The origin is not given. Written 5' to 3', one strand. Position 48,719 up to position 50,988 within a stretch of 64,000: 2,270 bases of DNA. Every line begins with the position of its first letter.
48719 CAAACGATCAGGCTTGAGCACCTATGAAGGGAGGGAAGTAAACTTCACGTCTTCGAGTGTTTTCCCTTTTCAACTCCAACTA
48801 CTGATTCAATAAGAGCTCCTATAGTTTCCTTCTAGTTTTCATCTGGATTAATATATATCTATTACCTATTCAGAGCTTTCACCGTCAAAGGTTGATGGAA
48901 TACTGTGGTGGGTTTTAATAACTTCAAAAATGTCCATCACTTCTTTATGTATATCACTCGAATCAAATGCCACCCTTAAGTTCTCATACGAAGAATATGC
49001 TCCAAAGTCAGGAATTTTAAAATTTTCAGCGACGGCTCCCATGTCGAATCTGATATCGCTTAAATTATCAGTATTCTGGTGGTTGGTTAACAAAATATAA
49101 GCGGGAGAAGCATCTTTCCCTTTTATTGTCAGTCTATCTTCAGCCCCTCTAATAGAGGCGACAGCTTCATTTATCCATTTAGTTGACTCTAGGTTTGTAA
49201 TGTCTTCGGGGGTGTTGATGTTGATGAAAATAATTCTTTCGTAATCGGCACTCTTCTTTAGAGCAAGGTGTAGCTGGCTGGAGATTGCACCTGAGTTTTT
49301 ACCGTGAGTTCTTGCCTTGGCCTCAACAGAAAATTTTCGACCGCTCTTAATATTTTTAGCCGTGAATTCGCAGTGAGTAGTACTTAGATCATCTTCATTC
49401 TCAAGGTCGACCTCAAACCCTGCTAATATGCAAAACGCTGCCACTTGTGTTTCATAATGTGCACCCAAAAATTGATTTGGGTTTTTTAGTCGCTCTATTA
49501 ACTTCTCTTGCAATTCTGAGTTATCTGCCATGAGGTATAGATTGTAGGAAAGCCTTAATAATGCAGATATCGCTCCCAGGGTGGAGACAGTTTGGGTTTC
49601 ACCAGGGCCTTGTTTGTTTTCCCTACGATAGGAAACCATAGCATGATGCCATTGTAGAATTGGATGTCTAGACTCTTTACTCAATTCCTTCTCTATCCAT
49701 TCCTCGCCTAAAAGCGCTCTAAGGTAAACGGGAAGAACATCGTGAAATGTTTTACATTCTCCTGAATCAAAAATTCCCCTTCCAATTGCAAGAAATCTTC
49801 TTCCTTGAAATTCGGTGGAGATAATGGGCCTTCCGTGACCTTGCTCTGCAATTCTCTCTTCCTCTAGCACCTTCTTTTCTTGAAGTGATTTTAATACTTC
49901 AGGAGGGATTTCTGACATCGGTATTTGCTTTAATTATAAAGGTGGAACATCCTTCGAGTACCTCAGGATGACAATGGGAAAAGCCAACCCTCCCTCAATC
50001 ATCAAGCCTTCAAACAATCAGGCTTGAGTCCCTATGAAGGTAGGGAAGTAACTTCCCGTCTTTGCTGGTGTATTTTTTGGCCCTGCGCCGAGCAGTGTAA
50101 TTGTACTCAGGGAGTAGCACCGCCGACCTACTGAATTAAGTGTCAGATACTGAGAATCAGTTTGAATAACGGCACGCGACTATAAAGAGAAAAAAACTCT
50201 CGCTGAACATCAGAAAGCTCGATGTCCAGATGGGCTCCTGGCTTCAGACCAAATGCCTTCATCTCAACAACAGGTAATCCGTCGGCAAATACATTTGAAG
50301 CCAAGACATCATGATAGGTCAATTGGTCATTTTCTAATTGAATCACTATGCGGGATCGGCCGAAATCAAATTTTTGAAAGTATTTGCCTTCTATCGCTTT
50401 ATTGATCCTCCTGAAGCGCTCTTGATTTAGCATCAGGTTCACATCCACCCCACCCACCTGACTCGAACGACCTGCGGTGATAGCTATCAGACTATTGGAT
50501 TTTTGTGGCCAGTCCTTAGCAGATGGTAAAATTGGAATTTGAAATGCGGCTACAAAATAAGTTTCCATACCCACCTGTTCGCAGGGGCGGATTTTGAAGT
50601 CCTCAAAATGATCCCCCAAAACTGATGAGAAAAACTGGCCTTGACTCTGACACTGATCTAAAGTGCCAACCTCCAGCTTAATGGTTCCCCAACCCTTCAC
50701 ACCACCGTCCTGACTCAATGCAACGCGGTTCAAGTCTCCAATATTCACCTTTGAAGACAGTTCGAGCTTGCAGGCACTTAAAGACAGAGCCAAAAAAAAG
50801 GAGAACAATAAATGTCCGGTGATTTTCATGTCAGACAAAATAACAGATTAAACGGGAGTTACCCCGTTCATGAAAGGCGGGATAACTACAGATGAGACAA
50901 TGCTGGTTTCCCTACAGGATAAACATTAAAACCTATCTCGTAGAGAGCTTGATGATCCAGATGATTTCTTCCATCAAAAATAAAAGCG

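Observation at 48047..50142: Repeat-bracketed accessory pocket: PD-(D/E)xK-like 350-aa protein plus acidic 90-aa ORF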

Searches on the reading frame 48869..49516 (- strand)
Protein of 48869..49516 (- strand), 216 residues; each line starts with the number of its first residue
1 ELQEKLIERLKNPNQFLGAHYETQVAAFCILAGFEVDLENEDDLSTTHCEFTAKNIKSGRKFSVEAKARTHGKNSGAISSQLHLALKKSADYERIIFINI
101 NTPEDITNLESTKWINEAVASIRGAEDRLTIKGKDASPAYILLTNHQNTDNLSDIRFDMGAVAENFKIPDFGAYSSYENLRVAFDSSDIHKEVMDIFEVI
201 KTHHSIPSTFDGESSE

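Call 66: predict_structure(alignment_id=A3)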
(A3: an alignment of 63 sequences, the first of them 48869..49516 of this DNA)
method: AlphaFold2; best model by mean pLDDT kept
length: 216 residues; sequences in the alignment: 63
mean_pLDDT: 81.8   pTM: 0.82
mean pLDDT of the five models: 81.8, 81.6, 80.9, 79.4, 79.2
residues with pLDDT >= 90: 94; 70-90: 80; 50-70: 21; < 50: 21
segments of 3 or more residues with pLDDT < 50: 150-158, 205-216
pLDDT, mean of each block of 10 residues (from residue 1): 81 84 91 89 73 96 93 83 93 94 65 83 93 94 75 50 90 79 87 93 56 39
secondary structure, 60 per line:
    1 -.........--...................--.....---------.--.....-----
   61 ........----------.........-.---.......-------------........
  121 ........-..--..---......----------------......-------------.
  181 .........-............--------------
elements in order: H2-10 H13-31 E34-38 E51-55 E61-68 H79-87 E93-99 H113-128 E139-144 E161-166 H180-189 H191-202

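Call 69: fold_search(model_id=the predicted structure, library=pdb)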
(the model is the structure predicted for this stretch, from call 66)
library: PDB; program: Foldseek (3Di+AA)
matches with E <= 10: 404; with E <= 0.001: 0
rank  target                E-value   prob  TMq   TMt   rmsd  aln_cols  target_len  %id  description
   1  9qcc_M                7.9e-03  0.89  0.28  0.17   8.0       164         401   12  Activated XauSPARDA filament assembly with bound dsDNA substrate (released 2025-12-17)
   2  2wiz_A                1.2e-02  0.80  0.27  0.43  10.0       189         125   12  Crystal structures of Holliday junction resolvases from Archaeoglobus fulgidus bound to DNA substrate (released 2009-05-26)
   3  9qcc_Y                1.3e-02  0.84  0.29  0.17   7.6       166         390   13  Activated XauSPARDA filament assembly with bound dsDNA substrate (released 2025-12-17)
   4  2wcz_A                1.3e-02  0.80  0.26  0.42  10.2       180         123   12  1.6A resolution structure of Archaeoglobus fulgidus Hjc, a Holliday junction resolvase from an archaeal hyperthermophi (released 2009-03-24)
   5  2wiw_B                1.4e-02  0.94  0.23  0.37   8.6       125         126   14  Crystal structures of Holliday junction resolvases from Archaeoglobus fulgidus bound to DNA substrate (released 2009-05-26)
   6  2wcw_A                1.4e-02  0.85  0.27  0.43  11.9       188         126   13  1.6A resolution structure of Archaeoglobus fulgidus Hjc, a Holliday junction resolvase from an archaeal hyperthermophi (released 2009-03-24)
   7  1bss_A                1.4e-02  0.30  0.21  0.20  16.1       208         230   10  ECORV-T93A/DNA/CA2+ (released 1998-09-02)
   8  2wcw_D                1.7e-02  0.93  0.23  0.38  10.8       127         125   15  1.6A resolution structure of Archaeoglobus fulgidus Hjc, a Holliday junction resolvase from an archaeal hyperthermophi (released 2009-03-24)
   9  2wcw_C                1.9e-02  0.91  0.23  0.38   8.8       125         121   14  1.6A resolution structure of Archaeoglobus fulgidus Hjc, a Holliday junction resolvase from an archaeal hyperthermophi (released 2009-03-24)
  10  5i6e                  2.1e-02  0.41  0.25  0.11  11.3       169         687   15  Crystal structure of the central domain of yeast acetyl-CoA carboxylase (released 2016-04-20)
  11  2wj0_A                3.1e-02  0.89  0.27  0.43   8.5       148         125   12  Crystal structures of Holliday junction resolvases from Archaeoglobus fulgidus bound to DNA substrate (released 2009-05-26)
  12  2g3w_B                3.1e-02  0.54  0.26  0.29   8.7       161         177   10  The Crystal Structure of YaeQ Protein from Xanthomonas axonopodis pv. citri (released 2007-02-27)
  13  4dav_A                3.3e-02  0.41  0.26  0.24   9.5       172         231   10  The structure of Pyrococcus Furiosus SfsA in complex with DNA (released 2014-10-01)
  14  5trc_A                3.5e-02  0.47  0.30  0.18  11.2       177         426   15  Crystal structure of phosphorylated AC3-AC5 domains of yeast acetyl-CoA carboxylase (released 2016-12-07)
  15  2rve_B                4.5e-02  0.20  0.21  0.22  15.6       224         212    8  THE CRYSTAL STRUCTURE OF ECORV ENDONUCLEASE AND OF ITS COMPLEXES WITH COGNATE AND NON-COGNATE DNA SEGMENTS (released 1992-01-15)
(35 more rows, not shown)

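Call 78: fold_search(model_id=the predicted structure, library=viral)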
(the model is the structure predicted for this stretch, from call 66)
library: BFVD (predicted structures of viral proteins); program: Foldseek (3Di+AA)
matches with E <= 10: 577; with E <= 0.001: 0
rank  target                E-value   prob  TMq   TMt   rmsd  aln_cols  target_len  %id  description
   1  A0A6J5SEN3            3.5e-03  0.95  0.23  0.34   8.9       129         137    9  Uncharacterized protein [uncultured Caudovirales phage]
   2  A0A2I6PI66            5.4e-03  0.82  0.27  0.31  16.8       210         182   12  Uncharacterized protein [Pseudomonas phage PMBT14]
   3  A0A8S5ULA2            7.4e-03  0.96  0.26  0.42   8.5       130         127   12  Nuclease [Siphoviridae sp. ctICF6]
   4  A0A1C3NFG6            8.9e-03  0.77  0.29  0.25  11.1       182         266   14  (no name in the UniProt tables at hand)
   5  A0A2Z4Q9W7            1.1e-02  0.89  0.27  0.26   8.4       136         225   12  (no name in the UniProt tables at hand)
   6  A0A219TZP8            1.1e-02  0.44  0.21  0.16  15.2       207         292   15  RNA-dependent RNA polymerase (Fragment) [Emaravirus cajani]
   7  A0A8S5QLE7            1.2e-02  0.82  0.27  0.22  15.3       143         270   15  Restriction endonuclease [Siphoviridae sp. ctVCm11]
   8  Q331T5                1.4e-02  0.69  0.23  0.24  10.4       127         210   16  (no name in the UniProt tables at hand)
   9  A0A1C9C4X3            1.5e-02  0.94  0.27  0.12   6.3       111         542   16  Uncharacterized protein [Heterosigma akashiwo virus 01]
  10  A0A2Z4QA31            1.5e-02  0.72  0.25  0.24   7.0       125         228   12  (no name in the UniProt tables at hand)
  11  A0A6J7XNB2            1.6e-02  0.72  0.29  0.21  14.3       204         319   13  Phage-type endonuclease [uncultured Caudovirales phage]
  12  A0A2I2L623            1.6e-02  0.30  0.24  0.20  22.5       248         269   12  Mrr-like domain-containing protein [Orpheovirus IHUMI-LCC2]
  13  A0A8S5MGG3            1.8e-02  0.89  0.25  0.25   9.2       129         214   16  Holliday junction resolvase RecU [Siphoviridae sp. ctGFb30]
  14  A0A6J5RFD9            2.1e-02  0.47  0.26  0.31  12.4       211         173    8  Uncharacterized protein [uncultured Caudovirales phage]
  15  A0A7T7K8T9            2.3e-02  0.90  0.23  0.36   7.0        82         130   10  (no name in the UniProt tables at hand)
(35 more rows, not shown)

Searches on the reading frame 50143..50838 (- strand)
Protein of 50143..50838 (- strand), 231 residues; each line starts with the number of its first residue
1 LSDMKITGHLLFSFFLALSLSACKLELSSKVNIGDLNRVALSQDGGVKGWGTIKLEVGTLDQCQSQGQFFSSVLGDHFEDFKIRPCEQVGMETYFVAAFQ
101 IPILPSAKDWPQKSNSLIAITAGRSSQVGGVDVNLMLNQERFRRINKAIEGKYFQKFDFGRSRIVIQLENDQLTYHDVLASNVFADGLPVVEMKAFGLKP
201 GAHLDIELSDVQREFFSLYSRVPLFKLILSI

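Call 9: search_protein_families(library=pfam, proteins=[window:50143-50838:-], max_evalue=1)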
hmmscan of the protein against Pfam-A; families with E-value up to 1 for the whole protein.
window:50143-50838:- (231 aa): 1 family
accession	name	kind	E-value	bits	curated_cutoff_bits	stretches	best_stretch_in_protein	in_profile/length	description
PF24199.1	DUF7424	-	2e-17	64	27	1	26-216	2-181/196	Domain of unknown function (DUF7424)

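Call 11: search_protein_families(library=ncbifam, proteins=[window:50143-50838:-], max_evalue=1)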
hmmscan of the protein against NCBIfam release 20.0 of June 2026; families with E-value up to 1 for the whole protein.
window:50143-50838:- (231 aa): 0 families

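Call 79: find_homologous_proteins(query=window:50143-50838:-, max_evalue=1e-10)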
Query window:50143-50838:- (231 aa): 71 proteins with E <= 1e-10 among 569 candidates.
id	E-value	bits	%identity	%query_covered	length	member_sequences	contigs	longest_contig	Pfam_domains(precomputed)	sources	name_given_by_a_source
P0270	1.3e-136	471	94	99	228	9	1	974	PF24199.2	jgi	-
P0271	1.1e-129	448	90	99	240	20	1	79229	PF24199.2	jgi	jgi:hypothetical protein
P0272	1.8e-127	441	88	99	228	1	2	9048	PF24199.2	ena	-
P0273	1.4e-126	438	88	99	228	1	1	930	PF24199.2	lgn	-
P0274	6.5e-117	407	86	93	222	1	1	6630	PF24199.2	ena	-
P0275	2.8e-112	391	78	98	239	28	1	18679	PF24199.2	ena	-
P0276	4.7e-112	391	77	99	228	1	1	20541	PF24199.2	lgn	-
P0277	1.4e-111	389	78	99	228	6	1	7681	PF24199.2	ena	-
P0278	2.6e-111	388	79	99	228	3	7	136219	PF24199.2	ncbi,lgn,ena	-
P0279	1.3e-108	379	76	99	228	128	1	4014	PF24199.2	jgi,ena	-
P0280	3.2e-108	378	76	99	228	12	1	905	PF24199.2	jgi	-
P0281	1.7e-107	376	76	99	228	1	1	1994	PF24199.2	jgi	jgi:hypothetical protein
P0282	1.7e-107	376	75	99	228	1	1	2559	PF24199.2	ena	-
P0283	1.7e-107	376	76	99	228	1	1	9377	PF24199.2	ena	-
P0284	2.4e-107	375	75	99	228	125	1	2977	PF24199.2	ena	-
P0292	2.1e-106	372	71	99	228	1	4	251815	PF24199.2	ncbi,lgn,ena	-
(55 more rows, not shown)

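Call 80: find_encoding_contigs(protein=P0271, flank=6000, max_places=2)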
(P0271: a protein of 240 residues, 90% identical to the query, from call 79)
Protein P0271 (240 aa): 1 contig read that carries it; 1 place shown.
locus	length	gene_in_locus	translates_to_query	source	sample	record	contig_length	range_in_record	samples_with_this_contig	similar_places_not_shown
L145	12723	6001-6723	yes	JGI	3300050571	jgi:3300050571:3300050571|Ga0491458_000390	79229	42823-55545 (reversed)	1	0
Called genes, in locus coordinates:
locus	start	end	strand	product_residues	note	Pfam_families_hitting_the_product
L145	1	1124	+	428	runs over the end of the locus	PF03952:Enolase_N, PF00113:Enolase_C, PF13378:MR_MLE_C (weak)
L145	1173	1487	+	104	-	PF04977:DivIC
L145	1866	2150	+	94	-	PF00216:Bac_DNA_binding, PF18291:HU-HIG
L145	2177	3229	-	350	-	PF02547:Queuosine_synth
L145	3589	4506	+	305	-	PF13435:Cytochrome_C554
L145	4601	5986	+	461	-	PF03721:UDPG_MGDP_dh_N, PF00984:UDPG_MGDP_dh, PF03720:UDPG_MGDP_dh_C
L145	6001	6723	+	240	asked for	PF24199:DUF7424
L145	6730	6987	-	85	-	-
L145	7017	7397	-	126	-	PF01042:Ribonuc_L-PSP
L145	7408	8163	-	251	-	PF11967:RecO_N, PF02565:RecO_C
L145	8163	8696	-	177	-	PF02870:Methyltransf_1N, PF01035:DNA_binding_1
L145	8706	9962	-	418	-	PF06808:DctM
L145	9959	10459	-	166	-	PF04290:DctQ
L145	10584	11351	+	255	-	PF03781:FGE-sulfatase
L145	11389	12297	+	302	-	-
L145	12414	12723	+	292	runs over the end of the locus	PF01972:SDH_protease (weak), PF25145:NfeD1b_N, PF01343:Peptidase_S49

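Call 81: find_encoding_contigs(protein=P0278, flank=6000, max_places=3)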
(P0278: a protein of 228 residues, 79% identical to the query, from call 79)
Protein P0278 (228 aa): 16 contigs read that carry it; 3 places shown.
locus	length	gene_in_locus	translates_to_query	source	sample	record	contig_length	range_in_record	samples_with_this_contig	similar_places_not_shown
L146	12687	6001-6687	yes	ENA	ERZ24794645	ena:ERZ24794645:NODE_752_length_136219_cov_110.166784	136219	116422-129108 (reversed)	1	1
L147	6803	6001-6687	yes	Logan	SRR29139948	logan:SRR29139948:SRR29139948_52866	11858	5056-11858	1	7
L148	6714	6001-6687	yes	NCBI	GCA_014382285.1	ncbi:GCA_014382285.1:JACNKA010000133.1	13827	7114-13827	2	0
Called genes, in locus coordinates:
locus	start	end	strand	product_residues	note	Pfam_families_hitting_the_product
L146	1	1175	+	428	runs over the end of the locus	PF03952:Enolase_N, PF00113:Enolase_C, PF13378:MR_MLE_C (weak)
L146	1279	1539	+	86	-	PF04977:DivIC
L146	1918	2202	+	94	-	PF00216:Bac_DNA_binding, PF18291:HU-HIG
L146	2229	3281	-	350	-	PF02547:Queuosine_synth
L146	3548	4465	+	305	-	PF13435:Cytochrome_C554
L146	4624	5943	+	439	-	PF03721:UDPG_MGDP_dh_N, PF00984:UDPG_MGDP_dh, PF03720:UDPG_MGDP_dh_C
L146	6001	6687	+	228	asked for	PF24199:DUF7424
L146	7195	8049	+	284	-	PF08668:HDOD, PF01966:HD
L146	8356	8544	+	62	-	-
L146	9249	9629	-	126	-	PF01042:Ribonuc_L-PSP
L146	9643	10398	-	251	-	PF11967:RecO_N, PF02565:RecO_C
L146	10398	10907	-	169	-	PF02870:Methyltransf_1N, PF01035:DNA_binding_1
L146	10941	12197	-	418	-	PF06808:DctM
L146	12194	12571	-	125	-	PF04290:DctQ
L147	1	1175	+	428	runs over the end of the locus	PF03952:Enolase_N, PF00113:Enolase_C, PF13378:MR_MLE_C (weak)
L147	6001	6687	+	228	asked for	PF24199:DUF7424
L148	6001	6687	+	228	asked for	PF24199:DUF7424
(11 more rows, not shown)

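Call 82: find_encoding_contigs(protein=P0292, flank=6000, max_places=2)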
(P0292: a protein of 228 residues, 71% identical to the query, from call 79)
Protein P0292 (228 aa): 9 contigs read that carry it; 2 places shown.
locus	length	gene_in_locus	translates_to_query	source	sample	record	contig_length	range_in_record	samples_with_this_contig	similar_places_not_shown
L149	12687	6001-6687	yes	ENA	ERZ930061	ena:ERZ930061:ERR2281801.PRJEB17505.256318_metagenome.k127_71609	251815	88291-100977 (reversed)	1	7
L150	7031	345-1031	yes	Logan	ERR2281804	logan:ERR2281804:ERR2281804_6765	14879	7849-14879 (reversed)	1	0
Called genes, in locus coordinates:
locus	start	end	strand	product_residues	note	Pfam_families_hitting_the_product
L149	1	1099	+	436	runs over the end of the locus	PF03952:Enolase_N, PF00113:Enolase_C, PF13378:MR_MLE_C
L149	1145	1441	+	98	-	PF04977:DivIC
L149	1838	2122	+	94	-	PF00216:Bac_DNA_binding, PF18291:HU-HIG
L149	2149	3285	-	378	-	PF02547:Queuosine_synth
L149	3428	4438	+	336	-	PF13435:Cytochrome_C554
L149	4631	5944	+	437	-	PF03721:UDPG_MGDP_dh_N, PF00984:UDPG_MGDP_dh, PF03720:UDPG_MGDP_dh_C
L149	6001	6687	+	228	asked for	PF24199:DUF7424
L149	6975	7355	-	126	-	PF01042:Ribonuc_L-PSP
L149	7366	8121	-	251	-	PF11967:RecO_N, PF02565:RecO_C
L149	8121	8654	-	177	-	PF02870:Methyltransf_1N, PF01035:DNA_binding_1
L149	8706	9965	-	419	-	PF06808:DctM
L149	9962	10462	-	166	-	PF04290:DctQ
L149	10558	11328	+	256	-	PF03781:FGE-sulfatase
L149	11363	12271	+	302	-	-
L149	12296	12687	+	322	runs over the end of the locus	PF00574:CLP_protease (weak), PF01972:SDH_protease (weak), PF25145:NfeD1b_N, PF01343:Peptidase_S49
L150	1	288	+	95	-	?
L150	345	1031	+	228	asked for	PF24199:DUF7424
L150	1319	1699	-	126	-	PF01042:Ribonuc_L-PSP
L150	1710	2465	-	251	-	PF11967:RecO_N, PF02565:RecO_C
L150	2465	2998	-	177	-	PF02870:Methyltransf_1N, PF01035:DNA_binding_1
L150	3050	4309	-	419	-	PF06808:DctM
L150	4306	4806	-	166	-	PF04290:DctQ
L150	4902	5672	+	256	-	PF03781:FGE-sulfatase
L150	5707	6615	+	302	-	-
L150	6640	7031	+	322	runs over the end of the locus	PF00574:CLP_protease (weak), PF01972:SDH_protease (weak), PF25145:NfeD1b_N, PF01343:Peptidase_S49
